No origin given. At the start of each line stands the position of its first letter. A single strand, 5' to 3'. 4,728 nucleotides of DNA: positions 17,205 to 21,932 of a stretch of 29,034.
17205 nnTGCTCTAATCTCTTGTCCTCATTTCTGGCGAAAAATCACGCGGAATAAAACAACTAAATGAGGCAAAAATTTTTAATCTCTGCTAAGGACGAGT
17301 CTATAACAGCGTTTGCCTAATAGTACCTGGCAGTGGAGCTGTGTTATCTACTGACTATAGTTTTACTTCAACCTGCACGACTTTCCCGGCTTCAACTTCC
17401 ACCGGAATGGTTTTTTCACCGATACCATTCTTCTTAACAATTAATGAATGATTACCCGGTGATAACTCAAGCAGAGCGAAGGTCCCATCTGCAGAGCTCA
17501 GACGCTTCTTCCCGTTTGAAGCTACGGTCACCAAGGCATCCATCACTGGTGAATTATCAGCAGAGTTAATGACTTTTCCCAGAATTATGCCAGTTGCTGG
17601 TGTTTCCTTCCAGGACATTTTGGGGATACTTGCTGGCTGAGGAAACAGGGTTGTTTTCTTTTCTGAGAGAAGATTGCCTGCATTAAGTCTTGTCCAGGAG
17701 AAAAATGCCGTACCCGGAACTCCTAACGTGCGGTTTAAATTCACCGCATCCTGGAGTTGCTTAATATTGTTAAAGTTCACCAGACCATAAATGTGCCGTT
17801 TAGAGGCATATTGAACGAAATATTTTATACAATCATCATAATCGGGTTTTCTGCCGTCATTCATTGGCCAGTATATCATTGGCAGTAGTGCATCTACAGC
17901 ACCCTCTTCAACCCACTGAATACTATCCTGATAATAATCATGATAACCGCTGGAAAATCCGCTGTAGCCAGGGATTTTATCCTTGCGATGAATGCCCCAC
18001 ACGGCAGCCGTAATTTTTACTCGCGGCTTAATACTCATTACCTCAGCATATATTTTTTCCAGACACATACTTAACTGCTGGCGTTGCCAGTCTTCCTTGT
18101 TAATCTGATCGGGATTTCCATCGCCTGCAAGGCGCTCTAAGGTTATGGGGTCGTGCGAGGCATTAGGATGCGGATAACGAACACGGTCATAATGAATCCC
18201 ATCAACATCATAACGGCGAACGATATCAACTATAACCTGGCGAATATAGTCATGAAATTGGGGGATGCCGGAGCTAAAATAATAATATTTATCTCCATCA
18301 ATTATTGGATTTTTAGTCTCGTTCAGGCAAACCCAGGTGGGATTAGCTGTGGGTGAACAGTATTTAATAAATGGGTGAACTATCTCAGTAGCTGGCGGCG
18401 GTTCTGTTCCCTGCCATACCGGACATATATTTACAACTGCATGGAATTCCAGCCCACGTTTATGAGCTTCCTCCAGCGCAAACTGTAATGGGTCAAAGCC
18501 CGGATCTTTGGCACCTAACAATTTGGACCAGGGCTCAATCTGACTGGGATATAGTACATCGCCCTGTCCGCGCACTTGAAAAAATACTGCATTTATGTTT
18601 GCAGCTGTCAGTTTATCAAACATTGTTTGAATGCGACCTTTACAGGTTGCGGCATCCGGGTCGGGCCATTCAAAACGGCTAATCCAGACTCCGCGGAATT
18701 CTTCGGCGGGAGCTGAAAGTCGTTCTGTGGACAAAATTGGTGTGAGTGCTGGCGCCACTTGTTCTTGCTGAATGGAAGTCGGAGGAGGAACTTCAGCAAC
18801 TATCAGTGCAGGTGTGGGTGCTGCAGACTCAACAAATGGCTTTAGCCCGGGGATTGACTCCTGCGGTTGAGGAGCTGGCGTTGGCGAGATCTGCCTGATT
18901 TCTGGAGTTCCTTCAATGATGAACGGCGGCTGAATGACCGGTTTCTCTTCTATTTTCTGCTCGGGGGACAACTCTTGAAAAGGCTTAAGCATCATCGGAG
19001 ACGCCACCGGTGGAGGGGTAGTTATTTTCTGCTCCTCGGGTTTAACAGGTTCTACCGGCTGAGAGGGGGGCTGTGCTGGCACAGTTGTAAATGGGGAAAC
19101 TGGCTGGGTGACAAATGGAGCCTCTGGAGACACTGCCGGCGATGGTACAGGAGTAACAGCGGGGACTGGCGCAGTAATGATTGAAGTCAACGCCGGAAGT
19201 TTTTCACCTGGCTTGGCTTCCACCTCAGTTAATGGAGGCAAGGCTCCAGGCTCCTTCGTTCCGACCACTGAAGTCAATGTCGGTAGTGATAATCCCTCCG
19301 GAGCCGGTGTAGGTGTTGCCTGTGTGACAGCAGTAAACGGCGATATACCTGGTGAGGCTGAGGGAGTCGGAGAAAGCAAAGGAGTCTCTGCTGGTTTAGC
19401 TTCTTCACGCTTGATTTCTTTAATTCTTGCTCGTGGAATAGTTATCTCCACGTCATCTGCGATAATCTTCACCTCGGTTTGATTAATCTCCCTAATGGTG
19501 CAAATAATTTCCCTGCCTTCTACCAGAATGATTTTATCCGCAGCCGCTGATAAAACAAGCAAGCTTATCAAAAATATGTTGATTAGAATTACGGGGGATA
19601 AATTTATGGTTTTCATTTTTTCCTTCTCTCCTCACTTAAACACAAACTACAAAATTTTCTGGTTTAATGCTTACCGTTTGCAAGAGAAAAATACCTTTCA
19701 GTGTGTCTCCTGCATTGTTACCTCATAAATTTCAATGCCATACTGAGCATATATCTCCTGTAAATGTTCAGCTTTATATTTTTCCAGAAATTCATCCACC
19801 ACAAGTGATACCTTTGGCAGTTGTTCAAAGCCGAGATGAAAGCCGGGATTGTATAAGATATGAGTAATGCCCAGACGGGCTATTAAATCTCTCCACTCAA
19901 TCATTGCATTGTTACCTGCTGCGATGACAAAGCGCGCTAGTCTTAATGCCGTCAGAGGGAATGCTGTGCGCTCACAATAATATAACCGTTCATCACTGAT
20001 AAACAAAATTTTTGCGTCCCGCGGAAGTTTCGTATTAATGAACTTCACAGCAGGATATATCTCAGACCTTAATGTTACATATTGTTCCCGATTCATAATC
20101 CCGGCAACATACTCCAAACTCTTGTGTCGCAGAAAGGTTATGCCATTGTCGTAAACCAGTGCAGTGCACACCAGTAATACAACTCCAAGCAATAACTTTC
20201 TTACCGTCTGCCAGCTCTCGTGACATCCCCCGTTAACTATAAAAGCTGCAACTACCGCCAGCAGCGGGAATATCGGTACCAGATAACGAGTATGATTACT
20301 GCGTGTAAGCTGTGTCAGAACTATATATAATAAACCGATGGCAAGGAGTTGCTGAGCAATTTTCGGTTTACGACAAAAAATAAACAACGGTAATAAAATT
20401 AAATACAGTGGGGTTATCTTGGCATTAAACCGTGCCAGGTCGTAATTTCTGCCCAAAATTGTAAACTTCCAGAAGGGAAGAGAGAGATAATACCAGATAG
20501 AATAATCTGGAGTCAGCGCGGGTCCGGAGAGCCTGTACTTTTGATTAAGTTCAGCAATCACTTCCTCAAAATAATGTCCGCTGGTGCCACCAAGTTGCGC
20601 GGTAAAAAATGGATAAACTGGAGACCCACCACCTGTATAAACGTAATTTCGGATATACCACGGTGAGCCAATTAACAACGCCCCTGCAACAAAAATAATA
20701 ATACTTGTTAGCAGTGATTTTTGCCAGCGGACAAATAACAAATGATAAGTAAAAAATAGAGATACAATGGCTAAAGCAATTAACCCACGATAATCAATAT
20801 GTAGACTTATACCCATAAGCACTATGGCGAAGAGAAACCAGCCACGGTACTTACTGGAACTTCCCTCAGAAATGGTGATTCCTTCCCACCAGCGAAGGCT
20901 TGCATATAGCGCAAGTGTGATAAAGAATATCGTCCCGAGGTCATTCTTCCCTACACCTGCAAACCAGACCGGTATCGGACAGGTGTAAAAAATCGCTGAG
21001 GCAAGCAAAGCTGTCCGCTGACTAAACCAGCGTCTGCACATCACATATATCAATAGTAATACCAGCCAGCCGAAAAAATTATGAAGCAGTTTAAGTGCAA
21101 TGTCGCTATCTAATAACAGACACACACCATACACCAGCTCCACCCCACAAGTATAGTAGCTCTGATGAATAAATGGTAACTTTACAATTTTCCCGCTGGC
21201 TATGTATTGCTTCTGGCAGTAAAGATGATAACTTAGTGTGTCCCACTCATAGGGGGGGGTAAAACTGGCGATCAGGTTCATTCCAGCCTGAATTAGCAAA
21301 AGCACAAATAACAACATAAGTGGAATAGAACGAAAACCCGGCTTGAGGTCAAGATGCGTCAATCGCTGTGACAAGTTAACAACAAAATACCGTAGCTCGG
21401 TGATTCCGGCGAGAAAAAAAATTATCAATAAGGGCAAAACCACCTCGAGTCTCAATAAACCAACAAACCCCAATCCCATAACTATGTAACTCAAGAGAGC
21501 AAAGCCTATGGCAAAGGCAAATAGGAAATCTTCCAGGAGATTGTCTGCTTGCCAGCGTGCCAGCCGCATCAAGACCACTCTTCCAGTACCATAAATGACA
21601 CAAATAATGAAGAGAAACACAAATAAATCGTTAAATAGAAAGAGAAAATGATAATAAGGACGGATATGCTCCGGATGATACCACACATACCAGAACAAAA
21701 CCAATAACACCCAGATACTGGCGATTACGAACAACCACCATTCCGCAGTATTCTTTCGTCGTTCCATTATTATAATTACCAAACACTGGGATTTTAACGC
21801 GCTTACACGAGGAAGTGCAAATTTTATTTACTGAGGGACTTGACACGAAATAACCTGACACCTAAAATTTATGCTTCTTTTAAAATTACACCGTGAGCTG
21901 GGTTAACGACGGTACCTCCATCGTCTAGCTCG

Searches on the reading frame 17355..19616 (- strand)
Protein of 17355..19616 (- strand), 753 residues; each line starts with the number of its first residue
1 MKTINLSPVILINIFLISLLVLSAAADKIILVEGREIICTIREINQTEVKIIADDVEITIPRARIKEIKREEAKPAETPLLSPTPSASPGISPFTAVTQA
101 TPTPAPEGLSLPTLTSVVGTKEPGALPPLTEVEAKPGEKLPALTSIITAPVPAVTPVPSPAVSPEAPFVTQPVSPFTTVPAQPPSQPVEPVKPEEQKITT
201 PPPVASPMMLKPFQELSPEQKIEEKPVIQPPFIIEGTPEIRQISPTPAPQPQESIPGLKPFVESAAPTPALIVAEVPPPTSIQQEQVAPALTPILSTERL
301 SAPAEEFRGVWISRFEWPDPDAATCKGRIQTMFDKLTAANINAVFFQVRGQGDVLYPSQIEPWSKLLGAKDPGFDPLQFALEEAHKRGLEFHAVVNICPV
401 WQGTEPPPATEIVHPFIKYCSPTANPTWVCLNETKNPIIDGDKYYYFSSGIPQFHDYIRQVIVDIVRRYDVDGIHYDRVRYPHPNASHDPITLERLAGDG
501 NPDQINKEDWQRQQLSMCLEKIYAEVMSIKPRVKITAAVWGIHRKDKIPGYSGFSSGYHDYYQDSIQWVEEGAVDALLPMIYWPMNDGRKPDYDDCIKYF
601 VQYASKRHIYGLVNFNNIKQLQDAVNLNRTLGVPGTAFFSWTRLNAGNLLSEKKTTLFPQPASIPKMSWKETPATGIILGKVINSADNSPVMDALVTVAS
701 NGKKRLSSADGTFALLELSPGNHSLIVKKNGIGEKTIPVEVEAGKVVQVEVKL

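Call 72: search_protein_families(library=pfam, proteins=[window:17355-19616:-], max_evalue=0.001)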
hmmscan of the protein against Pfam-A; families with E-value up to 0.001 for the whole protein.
window:17355-19616:- (753 aa): 4 families
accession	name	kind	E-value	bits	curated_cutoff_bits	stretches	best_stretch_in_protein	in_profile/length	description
PF02638.21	GHL10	-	2.7e-43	148.7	27.9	1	306-585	1-264/311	Glycosyl hydrolase-like 10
PF13620.12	CarboxypepD_reg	-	1.2e-09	38.8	32.3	1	678-753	2-81/82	Carboxypeptidase regulatory-like domain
PF13715.12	CarbopepD_reg_2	-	1.7e-07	31.6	32.2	1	679-752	2-75/88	CarboxypepD_reg-like domain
PF11008.14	DUF2846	-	9.6e-05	22.8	34.3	1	697-746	25-73/92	Protein of unknown function (DUF2846)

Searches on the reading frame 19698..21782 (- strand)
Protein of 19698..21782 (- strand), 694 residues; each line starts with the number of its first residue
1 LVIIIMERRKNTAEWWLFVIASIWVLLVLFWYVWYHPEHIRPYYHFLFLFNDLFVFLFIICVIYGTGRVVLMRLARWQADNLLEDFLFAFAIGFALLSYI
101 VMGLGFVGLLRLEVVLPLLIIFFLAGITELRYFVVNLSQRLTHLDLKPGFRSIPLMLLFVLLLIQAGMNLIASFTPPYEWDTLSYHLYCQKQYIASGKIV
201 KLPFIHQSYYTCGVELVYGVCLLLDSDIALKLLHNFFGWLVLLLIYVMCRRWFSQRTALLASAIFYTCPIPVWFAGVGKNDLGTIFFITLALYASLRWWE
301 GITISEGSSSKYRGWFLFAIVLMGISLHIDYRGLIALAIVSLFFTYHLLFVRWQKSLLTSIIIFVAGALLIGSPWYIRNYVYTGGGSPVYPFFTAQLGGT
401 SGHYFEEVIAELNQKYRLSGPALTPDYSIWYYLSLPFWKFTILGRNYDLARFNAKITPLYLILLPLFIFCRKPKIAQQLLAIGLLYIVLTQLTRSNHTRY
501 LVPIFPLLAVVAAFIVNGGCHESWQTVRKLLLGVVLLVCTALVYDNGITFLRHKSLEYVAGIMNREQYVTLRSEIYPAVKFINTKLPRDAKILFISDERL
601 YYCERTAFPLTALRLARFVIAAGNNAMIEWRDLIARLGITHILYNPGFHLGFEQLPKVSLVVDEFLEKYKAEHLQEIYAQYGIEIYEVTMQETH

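Call 72: search_protein_families(library=pfam, proteins=[window:19698-21782:-], max_evalue=0.001)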
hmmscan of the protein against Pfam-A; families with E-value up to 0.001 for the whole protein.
window:19698-21782:- (694 aa): 2 families
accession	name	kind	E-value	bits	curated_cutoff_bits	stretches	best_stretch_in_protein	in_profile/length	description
PF02366.24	PMT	-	3.5e-08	33.7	22.7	1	228-382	83-237/245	Dolichyl-phosphate-mannose-protein mannosyltransferase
PF13231.12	PMT_2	-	2.1e-06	28.5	26.1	1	221-375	15-157/160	Dolichyl-phosphate-mannose-protein mannosyltransferase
